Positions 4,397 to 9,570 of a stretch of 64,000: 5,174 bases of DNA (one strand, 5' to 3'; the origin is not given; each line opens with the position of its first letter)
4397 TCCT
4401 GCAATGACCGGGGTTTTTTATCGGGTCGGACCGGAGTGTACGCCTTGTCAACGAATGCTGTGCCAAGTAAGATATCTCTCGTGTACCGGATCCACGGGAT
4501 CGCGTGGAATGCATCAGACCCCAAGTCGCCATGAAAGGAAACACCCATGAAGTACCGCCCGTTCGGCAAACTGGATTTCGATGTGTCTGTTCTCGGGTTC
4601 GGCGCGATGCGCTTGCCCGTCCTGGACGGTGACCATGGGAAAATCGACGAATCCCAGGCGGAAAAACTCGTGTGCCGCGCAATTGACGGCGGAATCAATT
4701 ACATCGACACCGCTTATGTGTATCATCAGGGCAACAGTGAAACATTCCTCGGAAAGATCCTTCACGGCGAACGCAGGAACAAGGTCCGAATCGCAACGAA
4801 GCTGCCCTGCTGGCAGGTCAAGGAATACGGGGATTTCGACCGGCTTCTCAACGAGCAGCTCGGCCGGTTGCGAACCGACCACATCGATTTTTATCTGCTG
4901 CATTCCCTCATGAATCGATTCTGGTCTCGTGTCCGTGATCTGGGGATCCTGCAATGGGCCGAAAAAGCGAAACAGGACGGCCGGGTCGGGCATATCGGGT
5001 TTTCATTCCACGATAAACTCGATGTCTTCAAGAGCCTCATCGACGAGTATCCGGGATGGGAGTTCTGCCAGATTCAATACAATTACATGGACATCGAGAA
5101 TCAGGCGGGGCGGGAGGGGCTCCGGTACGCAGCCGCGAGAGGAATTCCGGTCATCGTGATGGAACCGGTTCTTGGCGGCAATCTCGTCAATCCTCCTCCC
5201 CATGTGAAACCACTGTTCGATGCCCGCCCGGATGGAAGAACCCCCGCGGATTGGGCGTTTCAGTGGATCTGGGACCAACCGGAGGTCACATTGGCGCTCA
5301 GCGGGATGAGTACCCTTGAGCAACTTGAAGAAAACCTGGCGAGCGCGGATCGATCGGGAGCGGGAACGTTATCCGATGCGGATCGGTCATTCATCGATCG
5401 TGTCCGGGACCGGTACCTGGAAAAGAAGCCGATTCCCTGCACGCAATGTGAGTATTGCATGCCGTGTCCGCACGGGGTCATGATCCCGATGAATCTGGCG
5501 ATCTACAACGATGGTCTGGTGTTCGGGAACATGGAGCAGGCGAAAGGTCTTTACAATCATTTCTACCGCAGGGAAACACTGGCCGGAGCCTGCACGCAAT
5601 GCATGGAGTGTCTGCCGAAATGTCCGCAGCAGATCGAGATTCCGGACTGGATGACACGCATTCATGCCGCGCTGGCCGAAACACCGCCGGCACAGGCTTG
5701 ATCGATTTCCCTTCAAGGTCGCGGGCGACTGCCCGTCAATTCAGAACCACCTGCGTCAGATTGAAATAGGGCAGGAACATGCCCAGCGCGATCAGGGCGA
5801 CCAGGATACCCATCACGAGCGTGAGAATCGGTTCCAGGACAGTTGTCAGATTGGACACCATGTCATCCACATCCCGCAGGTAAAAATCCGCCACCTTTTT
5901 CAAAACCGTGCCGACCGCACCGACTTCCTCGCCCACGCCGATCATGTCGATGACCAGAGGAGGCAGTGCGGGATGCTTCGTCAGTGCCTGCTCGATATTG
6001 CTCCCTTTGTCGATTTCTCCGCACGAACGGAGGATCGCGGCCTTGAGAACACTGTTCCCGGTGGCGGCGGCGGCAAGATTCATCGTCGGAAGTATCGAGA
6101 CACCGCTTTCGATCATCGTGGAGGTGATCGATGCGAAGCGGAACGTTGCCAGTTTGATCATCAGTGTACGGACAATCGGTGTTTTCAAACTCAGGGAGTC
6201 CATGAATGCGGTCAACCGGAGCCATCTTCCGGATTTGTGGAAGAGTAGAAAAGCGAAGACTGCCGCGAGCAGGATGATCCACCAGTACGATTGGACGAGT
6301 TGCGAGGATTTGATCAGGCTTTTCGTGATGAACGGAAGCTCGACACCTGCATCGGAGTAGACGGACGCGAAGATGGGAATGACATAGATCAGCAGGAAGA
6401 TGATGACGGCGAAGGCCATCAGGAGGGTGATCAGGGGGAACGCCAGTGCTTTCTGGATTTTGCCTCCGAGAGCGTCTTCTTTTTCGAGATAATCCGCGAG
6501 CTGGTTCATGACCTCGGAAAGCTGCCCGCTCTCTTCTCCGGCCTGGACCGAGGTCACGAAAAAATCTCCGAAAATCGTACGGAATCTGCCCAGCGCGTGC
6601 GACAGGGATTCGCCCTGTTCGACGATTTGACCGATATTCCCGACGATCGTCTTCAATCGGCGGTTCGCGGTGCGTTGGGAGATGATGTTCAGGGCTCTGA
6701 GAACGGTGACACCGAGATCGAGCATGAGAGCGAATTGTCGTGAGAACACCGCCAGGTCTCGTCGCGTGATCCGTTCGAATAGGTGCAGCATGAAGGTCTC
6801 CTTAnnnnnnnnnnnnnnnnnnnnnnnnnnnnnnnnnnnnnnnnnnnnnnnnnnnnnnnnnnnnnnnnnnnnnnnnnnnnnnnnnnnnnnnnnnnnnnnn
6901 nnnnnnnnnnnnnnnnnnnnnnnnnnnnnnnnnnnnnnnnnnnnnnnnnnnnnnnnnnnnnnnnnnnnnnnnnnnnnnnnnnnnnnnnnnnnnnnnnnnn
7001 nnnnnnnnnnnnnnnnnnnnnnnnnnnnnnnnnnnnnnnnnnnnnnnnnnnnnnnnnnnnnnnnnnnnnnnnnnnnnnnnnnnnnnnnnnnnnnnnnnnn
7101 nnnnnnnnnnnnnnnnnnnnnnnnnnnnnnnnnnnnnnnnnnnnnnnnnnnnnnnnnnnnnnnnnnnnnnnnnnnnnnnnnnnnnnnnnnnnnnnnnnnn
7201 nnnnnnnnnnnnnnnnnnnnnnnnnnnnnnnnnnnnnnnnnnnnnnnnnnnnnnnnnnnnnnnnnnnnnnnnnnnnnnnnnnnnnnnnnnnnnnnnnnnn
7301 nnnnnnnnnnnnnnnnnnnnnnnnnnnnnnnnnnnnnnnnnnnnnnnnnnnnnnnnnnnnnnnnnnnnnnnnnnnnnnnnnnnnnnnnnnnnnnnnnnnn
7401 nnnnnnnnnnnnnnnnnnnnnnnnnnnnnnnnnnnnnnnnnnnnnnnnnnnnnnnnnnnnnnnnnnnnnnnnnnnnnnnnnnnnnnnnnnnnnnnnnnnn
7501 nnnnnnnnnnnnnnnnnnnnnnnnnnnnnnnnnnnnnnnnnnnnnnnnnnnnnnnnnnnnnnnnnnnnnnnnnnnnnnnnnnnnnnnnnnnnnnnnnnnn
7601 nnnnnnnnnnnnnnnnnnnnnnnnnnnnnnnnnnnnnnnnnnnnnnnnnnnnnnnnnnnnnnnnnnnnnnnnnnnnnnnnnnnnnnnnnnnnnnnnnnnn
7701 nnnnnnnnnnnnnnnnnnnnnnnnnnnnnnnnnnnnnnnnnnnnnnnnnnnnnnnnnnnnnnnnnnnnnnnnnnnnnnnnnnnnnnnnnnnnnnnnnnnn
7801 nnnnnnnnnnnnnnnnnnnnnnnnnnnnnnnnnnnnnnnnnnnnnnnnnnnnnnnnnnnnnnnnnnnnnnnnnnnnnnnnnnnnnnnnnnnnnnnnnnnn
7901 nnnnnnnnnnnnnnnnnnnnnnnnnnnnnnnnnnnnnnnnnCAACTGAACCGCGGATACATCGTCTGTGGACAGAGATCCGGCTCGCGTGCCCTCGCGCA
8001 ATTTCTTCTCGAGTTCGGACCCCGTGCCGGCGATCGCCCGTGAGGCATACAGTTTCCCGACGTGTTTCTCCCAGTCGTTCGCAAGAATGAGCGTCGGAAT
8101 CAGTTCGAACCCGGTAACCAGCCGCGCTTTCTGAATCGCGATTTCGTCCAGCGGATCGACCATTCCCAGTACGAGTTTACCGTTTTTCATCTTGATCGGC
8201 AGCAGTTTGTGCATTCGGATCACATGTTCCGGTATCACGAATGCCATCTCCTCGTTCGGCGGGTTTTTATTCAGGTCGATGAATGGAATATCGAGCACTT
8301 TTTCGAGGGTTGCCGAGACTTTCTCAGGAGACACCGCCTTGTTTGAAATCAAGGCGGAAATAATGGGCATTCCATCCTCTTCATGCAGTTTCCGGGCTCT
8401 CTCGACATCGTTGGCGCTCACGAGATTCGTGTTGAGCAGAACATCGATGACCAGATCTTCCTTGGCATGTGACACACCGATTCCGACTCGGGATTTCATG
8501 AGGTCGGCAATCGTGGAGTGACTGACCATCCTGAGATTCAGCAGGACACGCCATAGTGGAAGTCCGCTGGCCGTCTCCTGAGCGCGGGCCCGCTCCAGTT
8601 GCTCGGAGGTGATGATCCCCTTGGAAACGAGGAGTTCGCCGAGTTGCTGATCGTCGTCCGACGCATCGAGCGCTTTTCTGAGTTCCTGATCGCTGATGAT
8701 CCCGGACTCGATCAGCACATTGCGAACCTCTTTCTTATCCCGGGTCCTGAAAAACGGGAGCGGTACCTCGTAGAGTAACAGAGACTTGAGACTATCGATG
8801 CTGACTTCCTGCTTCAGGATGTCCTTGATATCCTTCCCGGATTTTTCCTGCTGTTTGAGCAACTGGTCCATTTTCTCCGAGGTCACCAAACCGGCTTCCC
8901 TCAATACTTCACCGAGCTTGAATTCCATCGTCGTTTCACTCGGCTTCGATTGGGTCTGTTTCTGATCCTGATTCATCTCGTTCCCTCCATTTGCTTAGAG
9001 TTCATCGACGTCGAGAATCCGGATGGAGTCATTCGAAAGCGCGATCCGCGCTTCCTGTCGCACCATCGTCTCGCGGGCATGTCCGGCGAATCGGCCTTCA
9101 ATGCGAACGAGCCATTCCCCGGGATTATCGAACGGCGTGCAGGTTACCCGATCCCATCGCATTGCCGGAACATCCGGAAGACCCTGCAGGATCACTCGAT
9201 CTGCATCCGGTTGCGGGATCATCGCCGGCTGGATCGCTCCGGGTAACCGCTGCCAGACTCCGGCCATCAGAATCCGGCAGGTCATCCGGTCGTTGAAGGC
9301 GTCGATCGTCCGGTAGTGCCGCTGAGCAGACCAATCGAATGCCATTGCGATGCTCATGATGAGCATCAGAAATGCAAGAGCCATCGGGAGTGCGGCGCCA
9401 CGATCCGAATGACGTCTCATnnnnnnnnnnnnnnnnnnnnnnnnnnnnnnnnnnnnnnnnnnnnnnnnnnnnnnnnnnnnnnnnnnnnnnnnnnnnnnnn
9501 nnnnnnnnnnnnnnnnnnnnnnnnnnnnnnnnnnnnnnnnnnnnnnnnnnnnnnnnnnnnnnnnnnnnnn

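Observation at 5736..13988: Tight operon coupling an FGE-domain protein carrying the novel domain to a minimal T2SS/T4P-like set (two pseudopilins, small membrane protein, PilB/GspE, PilC/GspF) behind a Ser/Thr kinase-TPR gene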

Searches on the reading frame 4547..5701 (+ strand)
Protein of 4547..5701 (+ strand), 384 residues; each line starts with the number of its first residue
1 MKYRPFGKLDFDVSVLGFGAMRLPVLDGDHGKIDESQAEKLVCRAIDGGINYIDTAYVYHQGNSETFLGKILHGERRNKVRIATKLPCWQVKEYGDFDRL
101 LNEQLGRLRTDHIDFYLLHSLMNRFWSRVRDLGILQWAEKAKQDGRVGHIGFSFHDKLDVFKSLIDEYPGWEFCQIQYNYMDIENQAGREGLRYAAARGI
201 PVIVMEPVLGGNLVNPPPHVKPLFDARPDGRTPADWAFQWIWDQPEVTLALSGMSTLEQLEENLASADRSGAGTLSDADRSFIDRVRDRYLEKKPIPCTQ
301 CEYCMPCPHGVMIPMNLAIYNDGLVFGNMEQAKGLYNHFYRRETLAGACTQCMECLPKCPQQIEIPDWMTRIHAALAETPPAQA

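Call 3: search_protein_families(library=pfam, proteins=[window:4547-5701:+], max_evalue=0.01)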
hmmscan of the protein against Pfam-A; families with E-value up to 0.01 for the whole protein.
window:4547-5701:+ (384 aa): 5 families
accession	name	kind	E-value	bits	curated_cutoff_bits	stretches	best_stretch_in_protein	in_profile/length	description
PF00248.27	Aldo_ket_red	-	4.1e-39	134.8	24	1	16-268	2-275/291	Aldo/keto reductase family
PF13187.11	Fer4_9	-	8.1e-09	35.8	27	1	298-362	2-50/52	4Fe-4S dicluster domain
PF13183.11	Fer4_8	-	3e-05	24.9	27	1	298-363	5-68/68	4Fe-4S dicluster domain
PF13534.11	Fer4_17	-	0.00025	22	22.2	1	298-363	2-60/61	4Fe-4S dicluster domain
PF13746.11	Fer4_18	-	0.00044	20.9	27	0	331-367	43-79/114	4Fe-4S dicluster domain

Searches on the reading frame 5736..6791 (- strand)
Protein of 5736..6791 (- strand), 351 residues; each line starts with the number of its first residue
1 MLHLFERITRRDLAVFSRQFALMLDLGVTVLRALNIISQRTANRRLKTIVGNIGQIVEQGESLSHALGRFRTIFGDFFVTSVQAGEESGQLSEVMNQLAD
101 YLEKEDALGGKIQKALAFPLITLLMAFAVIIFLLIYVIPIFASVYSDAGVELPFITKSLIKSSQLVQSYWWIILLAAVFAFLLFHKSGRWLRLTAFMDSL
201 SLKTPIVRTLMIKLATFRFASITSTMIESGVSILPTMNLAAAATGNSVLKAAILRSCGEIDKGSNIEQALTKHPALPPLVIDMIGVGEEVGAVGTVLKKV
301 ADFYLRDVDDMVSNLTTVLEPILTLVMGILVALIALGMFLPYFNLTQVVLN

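Call 3: search_protein_families(library=pfam, proteins=[window:5736-6791:-], max_evalue=0.01)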
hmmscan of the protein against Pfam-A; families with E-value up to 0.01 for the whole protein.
window:5736-6791:- (351 aa): 1 family
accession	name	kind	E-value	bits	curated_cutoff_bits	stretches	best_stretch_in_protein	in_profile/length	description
PF00482.28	T2SSF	-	2.2e-50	170.3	25.2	2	16-139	1-125/125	Type II secretion system (T2SS), protein F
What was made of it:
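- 5736..6791 (-): GspF/PilC platform protein, 351 aa. Last gene of the module. Pfam T2SSF 2.2e-50, two stretches (call 3).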

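Call 11: search_protein_families(library=ncbifam, proteins=[window:5736-6791:-], max_evalue=0.01)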
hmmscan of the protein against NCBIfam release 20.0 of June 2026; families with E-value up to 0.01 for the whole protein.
window:5736-6791:- (351 aa): 6 families
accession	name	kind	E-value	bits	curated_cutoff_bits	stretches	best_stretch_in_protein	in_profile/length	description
TIGR02120.1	GspF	equivalog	1.2e-86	291.5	424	1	6-349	58-401/401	type II secretion system inner membrane protein GspF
NF052607.1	T4PiliAsmPilCThrm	equivalog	8.4e-81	272.1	700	1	11-346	66-401/406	type IV pilus assembly protein PilC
NF052606.1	T4PiliAsmPilCMyx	equivalog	1.8e-77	260.9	700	1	6-348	75-417/419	type IV pilus assembly protein PilC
NF007861.0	PRK10573.1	equivalog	8e-63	212.8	401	1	11-349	59-398/401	protein transport protein HofC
NF047826.1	T3SSXpsF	equivalog_domain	8.6e-63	212.5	650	1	10-349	65-404/405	type II secretion system protein XpsF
NF041012.2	T4P_ComGB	equivalog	1.6e-36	126.4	240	1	17-346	7-331/332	competence type IV pilus assembly protein ComGB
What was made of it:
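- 5736..6791 (-): NCBIfam GspF 291.5 bits (cut-off 424) and PilC models 261-272 (cut-off 700) (call 11).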

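Call 53: search_solved_structures(query=window:5736-6791:-, max_evalue=0.00001)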
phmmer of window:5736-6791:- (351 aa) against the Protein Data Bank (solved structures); distinct sequences matched with E-value up to 0.00001: 5.
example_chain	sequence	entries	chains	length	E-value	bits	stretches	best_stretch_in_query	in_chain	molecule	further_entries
3jc8_Ca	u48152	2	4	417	3.9e-65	223.5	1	7-347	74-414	Type 4 fimbrial assembly protein PilC | PilC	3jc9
2whn_A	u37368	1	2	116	2.8e-19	72.9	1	11-115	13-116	PILUS ASSEMBLY PROTEIN PILC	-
2vma_A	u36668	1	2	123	1.7e-14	57.2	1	8-115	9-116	GENERAL SECRETION PATHWAY PROTEIN F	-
2vmb_A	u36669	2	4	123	1.7e-14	57.1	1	8-115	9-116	GENERAL SECRETION PATHWAY PROTEIN F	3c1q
5nbg_A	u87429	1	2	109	5e-13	52.3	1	8-115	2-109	General secretion pathway protein F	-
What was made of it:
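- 5736..6791 (-): Best solved relative is Myxococcus PilC, 3.9e-65 (call 53).
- On Type IV filament superfamily (T2SS/T4P) core: Myxococcus PilC 3.9e-65 (call 53).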

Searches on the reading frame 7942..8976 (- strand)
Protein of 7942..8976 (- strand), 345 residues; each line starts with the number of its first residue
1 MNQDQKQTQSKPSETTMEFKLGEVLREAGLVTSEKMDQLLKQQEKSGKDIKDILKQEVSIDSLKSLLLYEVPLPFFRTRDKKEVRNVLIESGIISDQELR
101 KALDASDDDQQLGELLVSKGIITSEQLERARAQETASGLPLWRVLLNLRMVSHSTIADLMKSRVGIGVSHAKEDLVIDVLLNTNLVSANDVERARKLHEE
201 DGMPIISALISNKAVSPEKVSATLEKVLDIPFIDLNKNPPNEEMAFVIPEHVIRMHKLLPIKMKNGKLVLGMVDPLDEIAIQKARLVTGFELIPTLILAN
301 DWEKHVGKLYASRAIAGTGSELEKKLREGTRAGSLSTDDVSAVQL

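Call 67: find_related_loci(query=A6, collection=metagenome_contigs, flank=10000)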
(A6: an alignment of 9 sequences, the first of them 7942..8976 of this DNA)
Query A6 (345 aa) in metagenome_contigs; peptide patterns used: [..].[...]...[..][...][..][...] (x = any residue, [..] = any of these).
81 stretches matched a pattern; 11 encode a relative of the query (tblastn E <= 1e-3); 11 distinct loci.
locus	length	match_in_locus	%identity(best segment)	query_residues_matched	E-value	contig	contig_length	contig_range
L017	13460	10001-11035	96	1-345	0e+0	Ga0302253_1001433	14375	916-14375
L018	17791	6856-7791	34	6-313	7e-57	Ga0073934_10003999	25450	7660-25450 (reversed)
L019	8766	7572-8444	34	20-310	3e-56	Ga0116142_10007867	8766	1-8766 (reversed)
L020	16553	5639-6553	33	18-322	8e-50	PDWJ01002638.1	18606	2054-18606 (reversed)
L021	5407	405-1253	34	18-296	2e-48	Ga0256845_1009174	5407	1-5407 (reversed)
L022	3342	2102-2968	27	10-315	6e-31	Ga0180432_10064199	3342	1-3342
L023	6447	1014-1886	24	20-320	1e-21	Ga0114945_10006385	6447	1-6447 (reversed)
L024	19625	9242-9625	40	23-151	6e-20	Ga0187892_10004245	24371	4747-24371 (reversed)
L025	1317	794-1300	27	93-240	1e-9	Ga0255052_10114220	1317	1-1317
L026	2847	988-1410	27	11-152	3e-9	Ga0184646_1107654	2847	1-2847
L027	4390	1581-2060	25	1-162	5e-8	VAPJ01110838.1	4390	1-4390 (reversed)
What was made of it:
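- Tried and rejected: The metagenome scan with the N-terminal alignment gave 11, mostly distant (call 67).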

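Call 71: search_protein_families(library=pfam, proteins=[L026:62-973:+, L024:8230-8829:+, L024:7584-8045:+, L024:3318-4169:+, L024:6261-7124:+], max_evalue=0.1)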
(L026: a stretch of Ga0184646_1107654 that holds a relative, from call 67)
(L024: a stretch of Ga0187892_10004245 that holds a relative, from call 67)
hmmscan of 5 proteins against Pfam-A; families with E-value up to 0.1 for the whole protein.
L026:62-973:+ (303 aa): 5 families
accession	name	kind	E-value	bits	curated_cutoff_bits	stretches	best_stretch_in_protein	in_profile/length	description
PF12836.13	HHH_3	-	1.3e-16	60.9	27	2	115-158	3-47/65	Helix-hairpin-helix motif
PF03934.19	T2SSK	-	2.3e-15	57.1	24.2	2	118-167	1-51/63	Type II secretion system (T2SS), protein K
PF00633.29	HHH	-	1.6e-05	24.9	24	1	190-212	4-26/30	Helix-hairpin-helix motif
PF14520.12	HHH_5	-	0.02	15.8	27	0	126-145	35-54/57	Helix-hairpin-helix domain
PF14579.12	HHH_6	-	0.071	13.8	25.6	0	128-161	27-61/90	Helix-hairpin-helix motif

L024:8230-8829:+ (199 aa): 1 family
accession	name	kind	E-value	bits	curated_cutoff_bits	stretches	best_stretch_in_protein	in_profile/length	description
PF07963.17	N_methyl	-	1.1e-06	28.4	21.2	1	67-93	1-27/27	Prokaryotic N-terminal methylation motif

L024:7584-8045:+ (153 aa): 0 families

L024:3318-4169:+ (283 aa): 3 families
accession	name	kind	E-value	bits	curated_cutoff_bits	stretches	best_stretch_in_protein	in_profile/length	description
PF07963.17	N_methyl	-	9.1e-08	31.8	21.2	1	28-51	4-27/27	Prokaryotic N-terminal methylation motif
PF07596.16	SBP_bac_10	-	7.6e-05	23.3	23.3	1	55-99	1-44/268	Protein of unknown function (DUF1559)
PF25728.1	US29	-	0.086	12.2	27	0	5-77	232-308/324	Cytomegalovirus US29 protein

L024:6261-7124:+ (287 aa): 1 family
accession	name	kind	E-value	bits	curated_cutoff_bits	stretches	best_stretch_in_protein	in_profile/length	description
PF00171.27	Aldedh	-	9e-40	137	23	1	30-254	12-233/461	Aldehyde dehydrogenase family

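Call 80: search_protein_families(library=ncbifam, proteins=[L026:62-973:+], max_evalue=0.00001)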
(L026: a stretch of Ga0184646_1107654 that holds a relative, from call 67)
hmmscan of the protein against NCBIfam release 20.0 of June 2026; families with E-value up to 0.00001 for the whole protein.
L026:62-973:+ (303 aa): 3 families
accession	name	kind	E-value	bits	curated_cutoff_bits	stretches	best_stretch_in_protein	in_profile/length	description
NF037980.1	T2SS_GspK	equivalog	5.3e-20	72.2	130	1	9-91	2-83/307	type II secretion system minor pseudopilin GspK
TIGR01259.1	comE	subfamily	3.5e-07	30.2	152.35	0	113-149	55-91/120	comEA protein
TIGR02600.1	Verru_Chthon_A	subfamily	3.6e-07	28.5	332.3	0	10-83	1-73/1296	Verru_Chthon cassette protein A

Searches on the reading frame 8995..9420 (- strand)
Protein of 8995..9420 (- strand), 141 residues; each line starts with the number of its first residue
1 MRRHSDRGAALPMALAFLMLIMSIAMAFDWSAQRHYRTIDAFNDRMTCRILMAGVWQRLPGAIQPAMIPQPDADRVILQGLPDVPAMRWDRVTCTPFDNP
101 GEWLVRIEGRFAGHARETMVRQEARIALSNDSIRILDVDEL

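Call 3: search_protein_families(library=pfam, proteins=[window:8995-9420:-], max_evalue=0.01)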
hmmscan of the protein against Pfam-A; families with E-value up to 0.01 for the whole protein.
window:8995-9420:- (141 aa): 0 families

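Call 11: search_protein_families(library=ncbifam, proteins=[window:8995-9420:-], max_evalue=0.01)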
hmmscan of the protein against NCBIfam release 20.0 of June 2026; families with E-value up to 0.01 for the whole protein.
window:8995-9420:- (141 aa): 0 families

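Call 31: find_homologous_proteins(query=A1, max_evalue=0.001)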
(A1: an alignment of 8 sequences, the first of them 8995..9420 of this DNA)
Query A1 (8 sequences) (141 aa, profile of the alignment): 4 proteins with E <= 0.001 among 8000 candidates.
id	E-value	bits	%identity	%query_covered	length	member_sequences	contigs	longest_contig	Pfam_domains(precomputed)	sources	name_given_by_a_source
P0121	9.4e-55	203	89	100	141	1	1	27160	-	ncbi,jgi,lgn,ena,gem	-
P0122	3.6e-54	201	100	100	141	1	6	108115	-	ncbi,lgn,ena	-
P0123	2.0e-47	179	-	-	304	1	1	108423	-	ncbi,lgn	-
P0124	2.6e-41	159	15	38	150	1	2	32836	-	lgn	-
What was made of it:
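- Tried and rejected: A profile search of the 5.8-billion-protein collection with the alignment of third-gene products returned only 4 proteins, all already known (call 31).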

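Call 36: search_solved_structures(query=A1, max_evalue=10)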
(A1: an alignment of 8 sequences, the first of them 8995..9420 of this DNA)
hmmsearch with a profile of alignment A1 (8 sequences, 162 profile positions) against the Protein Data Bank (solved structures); distinct sequences matched with E-value up to 10: 0.

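Call 56: predict_structure(alignment_id=A4)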
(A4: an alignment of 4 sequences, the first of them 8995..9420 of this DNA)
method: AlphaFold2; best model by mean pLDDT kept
length: 141 residues; sequences in the alignment: 4
mean_pLDDT: 59.0   pTM: 0.46
mean pLDDT of the five models: 59.0, 50.3, 50.1, 49.9, 48.2
residues with pLDDT >= 90: 0; 70-90: 27; 50-70: 79; < 50: 35
segments of 3 or more residues with pLDDT < 50: 1-5, 30-50, 57-63
pLDDT, mean of each block of 10 residues (from residue 1): 52 79 64 37 42 49 51 60 63 71 71 63 65 59 57
secondary structure, 60 per line:
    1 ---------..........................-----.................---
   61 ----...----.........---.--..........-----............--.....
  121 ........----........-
elements in order: H10-35 H41-57 H72-80 E87-96 E102-113 E116-128 E133-140
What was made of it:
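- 8995..9420 (-): Short (141 aa) single-pass membrane protein in the GspK/PilX position. Pseudopilin-like, without Glu5. The AF2 model has low confidence (pLDDT 59) but shows a long N-terminal helix plus a 4-stranded sheet (call 56).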

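Call 60: fold_search(model_id=the predicted structure, library=pdb)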
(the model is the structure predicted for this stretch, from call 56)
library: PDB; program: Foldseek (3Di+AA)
matches with E <= 10: 864; with E <= 0.001: 0
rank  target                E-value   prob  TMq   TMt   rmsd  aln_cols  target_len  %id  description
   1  6w3f_A                4.0e-02  0.99  0.29  0.34   3.3        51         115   18  Rd1NTF2_05_I64F_A80G_T94P_D101K_L106W (released 2020-04-15)
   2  9vxg_A                4.0e-02  0.96  0.30  0.32   6.2        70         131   16  ROS-Sensing Transcription Factor YchJ Regulates the RssB-RpoS Pathway to Protect Salmonella Against Oxidative Attack b (released 2025-08-06)
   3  6w3f_B                4.2e-02  0.99  0.31  0.38   3.2        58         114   16  Rd1NTF2_05_I64F_A80G_T94P_D101K_L106W (released 2020-04-15)
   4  3ff0_A                4.5e-02  0.96  0.26  0.23   3.7        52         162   13  Crystal structure of a phenazine biosynthesis-related protein (phzb2) from pseudomonas aeruginosa at 1.90 A resolution (released 2008-12-16)
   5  5kpe_MODEL_1_A        5.3e-02  0.92  0.34  0.40  10.0       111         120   18  Solution NMR Structure of Denovo Beta Sheet Design Protein, Northeast Structural Genomics Consortium (NESG) Ta (released 2016-09-21)
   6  3ub1_B                7.6e-02  0.98  0.31  0.19   3.2        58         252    5  Ntf2 like protein involved in plasmid conjugation (released 2012-02-08)
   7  6x04_K                9.1e-02  0.98  0.31  0.14   2.7        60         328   10  Nup133 (aa55-481) from S. cerevisiae bound by VHH-SAN5 (released 2020-12-09)
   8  7o21_A                1.2e-01  0.97  0.30  0.17   2.7        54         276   11  Structure of Bdellovibrio bacteriovorus Bd1075 (released 2021-04-21)
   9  3ub1_A                1.2e-01  0.97  0.31  0.19   3.2        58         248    5  Ntf2 like protein involved in plasmid conjugation (released 2012-02-08)
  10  3ub1_C                1.2e-01  0.97  0.31  0.19   3.2        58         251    5  Ntf2 like protein involved in plasmid conjugation (released 2012-02-08)
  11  6x04_E                1.2e-01  0.97  0.31  0.15   2.8        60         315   10  Nup133 (aa55-481) from S. cerevisiae bound by VHH-SAN5 (released 2020-12-09)
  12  7vf4_F                1.2e-01  0.30  0.25  0.17  17.3       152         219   12  Crystal structure of Vps75 from Candida albicans (released 2021-10-06)
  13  7vf4_G                1.2e-01  0.25  0.22  0.16  17.5       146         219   14  Crystal structure of Vps75 from Candida albicans (released 2021-10-06)
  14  3juq_A                1.2e-01  0.80  0.27  0.25   3.9        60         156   12  Crystal Structure of PhzA/B from Burkholderia cepacia R18194 cocrystallized with 2 mM racemic 5-bromo-2-(piperidin-3-y (released 2009-09-29)
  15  6x04_G                1.4e-01  0.96  0.31  0.14   2.7        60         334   10  Nup133 (aa55-481) from S. cerevisiae bound by VHH-SAN5 (released 2020-12-09)
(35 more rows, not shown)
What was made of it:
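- On Type II secretion system (Gsp): The AF2 model has low confidence and Foldseek found nothing significant (calls 56, 60).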
